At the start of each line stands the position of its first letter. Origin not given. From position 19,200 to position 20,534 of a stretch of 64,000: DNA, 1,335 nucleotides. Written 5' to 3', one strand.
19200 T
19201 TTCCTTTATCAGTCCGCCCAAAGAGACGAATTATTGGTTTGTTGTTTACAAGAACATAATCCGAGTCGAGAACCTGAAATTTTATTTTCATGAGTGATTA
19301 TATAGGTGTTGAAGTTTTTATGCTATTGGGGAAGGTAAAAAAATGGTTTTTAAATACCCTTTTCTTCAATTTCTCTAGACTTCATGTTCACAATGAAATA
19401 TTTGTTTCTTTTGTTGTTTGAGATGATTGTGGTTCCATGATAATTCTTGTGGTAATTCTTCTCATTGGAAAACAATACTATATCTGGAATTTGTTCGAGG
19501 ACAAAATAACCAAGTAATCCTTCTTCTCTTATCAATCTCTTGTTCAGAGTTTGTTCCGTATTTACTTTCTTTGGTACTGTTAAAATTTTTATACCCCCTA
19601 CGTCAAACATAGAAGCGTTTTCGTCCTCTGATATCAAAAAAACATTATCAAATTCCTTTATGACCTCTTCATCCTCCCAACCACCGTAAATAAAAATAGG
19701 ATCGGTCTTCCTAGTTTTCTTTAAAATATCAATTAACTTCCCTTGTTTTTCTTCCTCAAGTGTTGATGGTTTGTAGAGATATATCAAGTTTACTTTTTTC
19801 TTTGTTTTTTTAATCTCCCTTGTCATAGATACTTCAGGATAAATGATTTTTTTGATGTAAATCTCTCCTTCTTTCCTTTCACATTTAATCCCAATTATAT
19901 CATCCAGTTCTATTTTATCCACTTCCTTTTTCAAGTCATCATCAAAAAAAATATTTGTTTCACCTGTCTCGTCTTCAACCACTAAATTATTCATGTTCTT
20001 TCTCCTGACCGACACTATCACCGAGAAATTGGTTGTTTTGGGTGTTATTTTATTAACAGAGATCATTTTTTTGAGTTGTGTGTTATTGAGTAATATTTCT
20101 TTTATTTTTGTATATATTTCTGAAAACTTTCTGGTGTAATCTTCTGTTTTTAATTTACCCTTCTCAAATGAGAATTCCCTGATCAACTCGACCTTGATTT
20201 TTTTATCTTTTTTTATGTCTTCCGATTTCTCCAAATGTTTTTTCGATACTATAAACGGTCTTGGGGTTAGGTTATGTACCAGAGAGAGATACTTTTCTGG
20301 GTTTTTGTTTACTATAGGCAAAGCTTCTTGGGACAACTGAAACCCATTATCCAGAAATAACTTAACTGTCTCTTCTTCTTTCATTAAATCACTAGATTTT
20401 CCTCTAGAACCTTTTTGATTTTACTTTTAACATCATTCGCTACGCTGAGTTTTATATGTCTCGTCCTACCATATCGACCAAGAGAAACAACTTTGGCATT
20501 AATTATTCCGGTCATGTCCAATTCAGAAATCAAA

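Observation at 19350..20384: Inactivated DP1-like (B-subunit-like) protein encoded between orc1 and polB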

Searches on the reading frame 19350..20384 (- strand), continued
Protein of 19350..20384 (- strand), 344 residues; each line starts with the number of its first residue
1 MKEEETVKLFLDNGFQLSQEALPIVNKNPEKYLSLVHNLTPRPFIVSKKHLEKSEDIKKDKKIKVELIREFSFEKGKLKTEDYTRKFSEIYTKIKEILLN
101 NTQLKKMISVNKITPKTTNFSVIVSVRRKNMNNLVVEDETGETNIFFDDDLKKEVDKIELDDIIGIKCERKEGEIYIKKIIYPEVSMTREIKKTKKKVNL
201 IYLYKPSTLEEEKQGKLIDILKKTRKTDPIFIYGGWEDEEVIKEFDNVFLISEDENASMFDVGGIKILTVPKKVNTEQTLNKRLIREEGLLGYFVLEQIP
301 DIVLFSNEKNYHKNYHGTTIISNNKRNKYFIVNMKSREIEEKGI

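Call 43: search_protein_representatives(alignment_id=A1)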
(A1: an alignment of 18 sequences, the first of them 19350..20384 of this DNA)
Query: 18 sequences, 362 profile positions. Proteins with E-value up to 0.001 (for the whole library): 1079; up to 1e-10: 680; up to 1e-30: 156. The best 150 are listed.
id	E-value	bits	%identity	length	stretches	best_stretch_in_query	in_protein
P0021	1.1e-141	488.2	-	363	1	1-361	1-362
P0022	1.7e-137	474.5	-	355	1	1-360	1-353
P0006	7.0e-132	456.1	-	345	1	1-362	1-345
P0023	5.9e-117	406.9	-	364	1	2-362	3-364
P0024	5.0e-116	403.9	-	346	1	1-362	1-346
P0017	5.2e-115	400.5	-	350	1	1-360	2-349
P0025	7.8e-114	396.7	-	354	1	1-360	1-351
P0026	1.5e-111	389.2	-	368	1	1-358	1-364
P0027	1.2e-109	382.9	-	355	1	1-361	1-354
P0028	1.3e-105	369.7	-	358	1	1-362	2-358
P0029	3.3e-105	368.3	-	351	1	3-360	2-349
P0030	2.6e-102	358.8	-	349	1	1-360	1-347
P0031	2.1e-98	345.9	-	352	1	1-362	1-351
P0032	7.5e-97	340.8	-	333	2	1-211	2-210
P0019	2.4e-96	339.1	-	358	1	1-361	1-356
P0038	1.0e-79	284.4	-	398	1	2-361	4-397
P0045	8.3e-68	245.2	-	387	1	1-360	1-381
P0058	2.7e-63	230.4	-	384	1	1-357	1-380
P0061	6.4e-63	229.2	-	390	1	1-360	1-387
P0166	3.5e-33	131.3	-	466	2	1-225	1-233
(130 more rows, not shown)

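Call 48: find_encoding_contigs(protein=P0058, flank=7000, max_places=2)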
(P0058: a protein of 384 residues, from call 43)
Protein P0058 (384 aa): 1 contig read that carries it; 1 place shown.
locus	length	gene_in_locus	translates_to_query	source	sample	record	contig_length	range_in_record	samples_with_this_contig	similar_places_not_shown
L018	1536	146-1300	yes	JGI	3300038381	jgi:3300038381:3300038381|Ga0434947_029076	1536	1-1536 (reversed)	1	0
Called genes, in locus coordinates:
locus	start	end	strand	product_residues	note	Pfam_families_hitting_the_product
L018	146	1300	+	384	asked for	PF00149:Metallophos (weak), PF12850:Metallophos_2 (weak)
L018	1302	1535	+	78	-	?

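Call 49: find_encoding_contigs(protein=P0038, flank=7000, max_places=2)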
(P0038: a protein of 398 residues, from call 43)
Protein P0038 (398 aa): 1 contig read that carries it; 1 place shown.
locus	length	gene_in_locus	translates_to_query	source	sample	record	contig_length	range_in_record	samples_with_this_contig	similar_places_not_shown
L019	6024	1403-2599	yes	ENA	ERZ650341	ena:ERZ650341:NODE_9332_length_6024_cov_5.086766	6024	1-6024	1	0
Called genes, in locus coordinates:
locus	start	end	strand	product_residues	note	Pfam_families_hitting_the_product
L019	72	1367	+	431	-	PF01637:ATPase_2 (weak), PF05621:TniB (weak), PF13191:AAA_16, PF00004:AAA, PF13401:AAA_22, PF22606:Cdc6-ORC-like_ATPase_lid (weak), PF22703:Cdc6_lid, PF09079:WHD_Cdc6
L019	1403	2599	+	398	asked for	PF12850:Metallophos_2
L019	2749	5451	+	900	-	PF03104:DNA_pol_B_exo1, PF13482:RNase_H_2 (weak), PF00136:DNA_pol_B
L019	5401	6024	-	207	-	?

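Call 50: find_encoding_contigs(protein=P0166, flank=8000, max_places=2)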
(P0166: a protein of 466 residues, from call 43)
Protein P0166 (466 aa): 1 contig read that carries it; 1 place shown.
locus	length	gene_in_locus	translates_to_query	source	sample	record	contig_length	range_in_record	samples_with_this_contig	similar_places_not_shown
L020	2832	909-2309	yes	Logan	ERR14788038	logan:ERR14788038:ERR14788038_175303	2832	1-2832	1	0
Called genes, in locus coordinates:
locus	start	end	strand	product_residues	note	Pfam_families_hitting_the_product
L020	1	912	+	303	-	?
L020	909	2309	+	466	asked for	PF00149:Metallophos, PF04042:DNA_pol_E_B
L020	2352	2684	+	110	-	PF01849:NAC (weak), PF19026:UBA_HYPK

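Call 51: find_encoding_contigs(protein=P0061, flank=8000, max_places=2)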
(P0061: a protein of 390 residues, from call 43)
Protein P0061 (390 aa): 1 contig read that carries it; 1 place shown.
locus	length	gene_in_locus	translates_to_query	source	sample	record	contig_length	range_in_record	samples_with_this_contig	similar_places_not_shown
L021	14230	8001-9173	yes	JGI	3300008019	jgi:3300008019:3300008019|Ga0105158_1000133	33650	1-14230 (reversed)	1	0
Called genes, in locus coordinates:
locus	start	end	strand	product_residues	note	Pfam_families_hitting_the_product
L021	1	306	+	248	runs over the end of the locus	PF00398:RrnaAD (weak), PF01135:PCMT, PF08704:GCD14, PF01209:Ubie_methyltran (weak), PF02475:TRM5-TYW2_MTfase (weak), PF13847:Methyltransf_31, PF08241:Methyltransf_11, PF13649:Methyltransf_25, +3 more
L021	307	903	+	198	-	PF04027:DUF371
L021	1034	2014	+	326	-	PF00814:TsaD, PF22521:HypF_C_2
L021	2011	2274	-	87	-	PF05239:PRC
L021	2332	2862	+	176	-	PF02834:LigT_PEase, PF13563:2_5_RNA_ligase2, PF02834:LigT_PEase (weak)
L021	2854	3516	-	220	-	PF01751:Toprim (weak), PF13155:Toprim_2 (weak), PF13662:Toprim_4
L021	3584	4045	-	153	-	PF01751:Toprim (faint), PF13662:Toprim_4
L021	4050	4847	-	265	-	PF00571:CBS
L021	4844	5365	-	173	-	PF00571:CBS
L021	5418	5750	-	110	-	PF01870:Hjc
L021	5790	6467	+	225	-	PF00149:Metallophos, PF12850:Metallophos_2, PF14582:Metallophos_3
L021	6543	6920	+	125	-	-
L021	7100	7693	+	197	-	-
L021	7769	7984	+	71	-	-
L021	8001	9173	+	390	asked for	PF12850:Metallophos_2, PF00149:Metallophos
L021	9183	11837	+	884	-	PF03104:DNA_pol_B_exo1, PF10108:DNA_pol_B_exo2 (weak), PF00136:DNA_pol_B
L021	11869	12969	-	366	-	PF02350:Epimerase_2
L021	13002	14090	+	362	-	PF00534:Glycos_transf_1, PF13692:Glyco_trans_1_4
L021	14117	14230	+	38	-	?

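Call 52: find_encoding_contigs(protein=P0045, flank=8000, max_places=2)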
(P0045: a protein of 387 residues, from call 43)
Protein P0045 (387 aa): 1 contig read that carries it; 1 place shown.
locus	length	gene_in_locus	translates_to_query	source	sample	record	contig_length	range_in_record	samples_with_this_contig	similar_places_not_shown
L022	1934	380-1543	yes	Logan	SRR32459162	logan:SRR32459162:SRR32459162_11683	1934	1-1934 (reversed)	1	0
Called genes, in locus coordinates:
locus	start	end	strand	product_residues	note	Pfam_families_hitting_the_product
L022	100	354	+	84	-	-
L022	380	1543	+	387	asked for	PF12850:Metallophos_2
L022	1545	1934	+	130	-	?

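Call 58: find_encoding_contigs(protein=P0002, flank=2000, max_places=1)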
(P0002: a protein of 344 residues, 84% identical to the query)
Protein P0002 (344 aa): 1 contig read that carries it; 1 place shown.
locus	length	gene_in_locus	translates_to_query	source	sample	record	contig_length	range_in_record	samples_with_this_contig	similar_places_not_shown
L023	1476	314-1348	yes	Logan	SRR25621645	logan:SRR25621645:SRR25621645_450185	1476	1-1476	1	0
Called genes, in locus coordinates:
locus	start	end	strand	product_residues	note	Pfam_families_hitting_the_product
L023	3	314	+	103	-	?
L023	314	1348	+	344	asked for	-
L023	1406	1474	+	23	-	?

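Call 65: search_solved_structures(query=P0166, max_evalue=0.001, show_alignments=1)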
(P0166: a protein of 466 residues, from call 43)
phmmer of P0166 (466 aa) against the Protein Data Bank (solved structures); distinct sequences matched with E-value up to 0.001: 6.
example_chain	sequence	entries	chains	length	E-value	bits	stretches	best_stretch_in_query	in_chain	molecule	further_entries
5ihe_A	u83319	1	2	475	2.5e-70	240.9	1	73-460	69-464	DNA polymerase II small subunit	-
6knb_A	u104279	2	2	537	5.1e-70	239.8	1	78-459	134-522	DNA polymerase II small subunit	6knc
6hmf_A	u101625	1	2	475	4.9e-69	236.6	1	73-460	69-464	DNA polymerase II small subunit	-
6hms_A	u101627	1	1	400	7.2e-69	236.1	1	84-460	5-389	DNA polymerase II small subunit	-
6t8h_A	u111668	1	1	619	1.1e-68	235.5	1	73-460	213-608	DNA polymerase II small subunit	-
8ppt_A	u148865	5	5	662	1.3e-68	235.2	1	73-460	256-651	DNA polymerase II small subunit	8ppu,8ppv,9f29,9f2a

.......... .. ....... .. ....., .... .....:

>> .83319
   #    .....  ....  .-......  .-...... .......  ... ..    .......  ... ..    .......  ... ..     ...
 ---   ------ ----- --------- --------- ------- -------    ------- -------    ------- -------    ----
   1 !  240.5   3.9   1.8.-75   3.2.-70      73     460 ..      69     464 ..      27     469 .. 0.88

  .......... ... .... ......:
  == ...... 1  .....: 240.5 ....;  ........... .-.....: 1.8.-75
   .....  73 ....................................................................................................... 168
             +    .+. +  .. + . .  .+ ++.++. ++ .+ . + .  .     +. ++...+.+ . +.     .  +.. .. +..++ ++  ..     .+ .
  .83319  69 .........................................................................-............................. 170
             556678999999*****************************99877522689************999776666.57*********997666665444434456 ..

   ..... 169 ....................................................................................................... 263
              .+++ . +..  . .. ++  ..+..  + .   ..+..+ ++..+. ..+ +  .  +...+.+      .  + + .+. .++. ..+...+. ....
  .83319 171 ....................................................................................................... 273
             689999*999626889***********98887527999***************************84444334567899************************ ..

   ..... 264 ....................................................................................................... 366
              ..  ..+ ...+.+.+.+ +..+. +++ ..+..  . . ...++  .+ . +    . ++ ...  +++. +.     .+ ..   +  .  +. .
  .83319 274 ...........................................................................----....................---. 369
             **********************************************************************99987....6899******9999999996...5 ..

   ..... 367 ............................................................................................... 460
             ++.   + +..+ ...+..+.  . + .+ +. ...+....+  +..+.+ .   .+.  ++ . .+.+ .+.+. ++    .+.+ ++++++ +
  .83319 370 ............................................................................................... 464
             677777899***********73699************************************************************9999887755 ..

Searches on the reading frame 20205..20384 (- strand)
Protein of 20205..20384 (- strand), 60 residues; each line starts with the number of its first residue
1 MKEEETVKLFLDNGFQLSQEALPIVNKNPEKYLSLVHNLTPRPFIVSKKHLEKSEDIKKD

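Call 73: search_solved_structures(query=A3, max_evalue=10, show_alignments=2)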
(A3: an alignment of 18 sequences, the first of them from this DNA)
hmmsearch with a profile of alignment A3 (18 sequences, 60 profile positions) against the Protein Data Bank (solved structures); distinct sequences matched with E-value up to 10: 13.
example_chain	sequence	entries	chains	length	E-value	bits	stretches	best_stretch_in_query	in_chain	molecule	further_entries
5gik_A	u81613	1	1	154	0.03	17.2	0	5-14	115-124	Artificial ankyrin repeat protein_Ank(GAG)1D4 mutant -S45Y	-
4zfh_A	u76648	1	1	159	0.034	17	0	5-14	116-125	Artificial ankyrin repeat protein_Ank(GAG)1D4 mutant -Y56A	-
4hll_A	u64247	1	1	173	0.049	16.5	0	5-14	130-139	Ankyrin(GAG)1D4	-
9dx1_E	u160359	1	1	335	0.11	15.4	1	28-58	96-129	Sestrin2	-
6n0m_A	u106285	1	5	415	0.14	15.1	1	28-58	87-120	Sestrin-2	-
5dj4_A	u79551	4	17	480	0.17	14.8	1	28-58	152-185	Sestrin-2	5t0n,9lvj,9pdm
9lwf_X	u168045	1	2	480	0.17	14.8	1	28-58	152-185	Sestrin-2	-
5cuf_A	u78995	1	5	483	0.17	14.8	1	28-58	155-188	Sestrin-2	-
4hb5_A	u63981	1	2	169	0.44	13.5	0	3-14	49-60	Engineered Protein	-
5eil_A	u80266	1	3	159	0.84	12.6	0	3-14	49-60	TRI-05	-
6zzn_A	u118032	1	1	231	1.3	12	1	25-49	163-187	Dihydrolipoyllysine-residue acyltransferase component of branched-chain alpha-ketoacid deh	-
3l60_A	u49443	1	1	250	1.5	11.8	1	25-49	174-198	BRANCHED-CHAIN ALPHA-KETO ACID DEHYDROGENASE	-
4gmr_A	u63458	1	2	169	1.7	11.6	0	3-14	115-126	OR266 DE NOVO PROTEIN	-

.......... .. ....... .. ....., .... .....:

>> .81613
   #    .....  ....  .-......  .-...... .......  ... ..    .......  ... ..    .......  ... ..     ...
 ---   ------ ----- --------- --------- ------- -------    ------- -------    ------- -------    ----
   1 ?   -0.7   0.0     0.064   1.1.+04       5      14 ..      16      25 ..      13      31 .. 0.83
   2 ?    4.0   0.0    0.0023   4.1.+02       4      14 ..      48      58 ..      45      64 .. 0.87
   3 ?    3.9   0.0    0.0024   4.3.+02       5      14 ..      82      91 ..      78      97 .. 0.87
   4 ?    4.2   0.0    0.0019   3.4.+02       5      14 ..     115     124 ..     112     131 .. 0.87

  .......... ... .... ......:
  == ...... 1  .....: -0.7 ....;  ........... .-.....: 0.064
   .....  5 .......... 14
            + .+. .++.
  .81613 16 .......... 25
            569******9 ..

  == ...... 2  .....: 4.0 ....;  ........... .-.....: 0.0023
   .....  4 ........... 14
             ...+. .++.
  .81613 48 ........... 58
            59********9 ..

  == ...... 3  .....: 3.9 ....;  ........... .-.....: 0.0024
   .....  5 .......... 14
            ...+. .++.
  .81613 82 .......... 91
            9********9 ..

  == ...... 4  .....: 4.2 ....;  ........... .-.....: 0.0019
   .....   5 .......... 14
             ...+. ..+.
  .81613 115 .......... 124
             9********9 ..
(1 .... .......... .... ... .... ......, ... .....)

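Call 77: predict_structure(alignment_id=A3)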
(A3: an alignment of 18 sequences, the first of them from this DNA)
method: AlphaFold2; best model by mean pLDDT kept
length: 60 residues; sequences in the alignment: 18
mean_pLDDT: 88.7   pTM: 0.70
mean pLDDT of the five models: 88.7, 88.7, 88.3, 86.4, 85.5
residues with pLDDT >= 90: 41; 70-90: 15; 50-70: 4; < 50: 0
segments of 3 or more residues with pLDDT < 50: none
pLDDT, mean of each block of 10 residues (from residue 1): 92 94 93 90 90 73
secondary structure, 60 per line:
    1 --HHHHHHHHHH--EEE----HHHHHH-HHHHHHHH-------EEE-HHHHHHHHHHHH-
elements in order: H3-12 E15-17 H22-27 H29-36 E44-46 H48-59
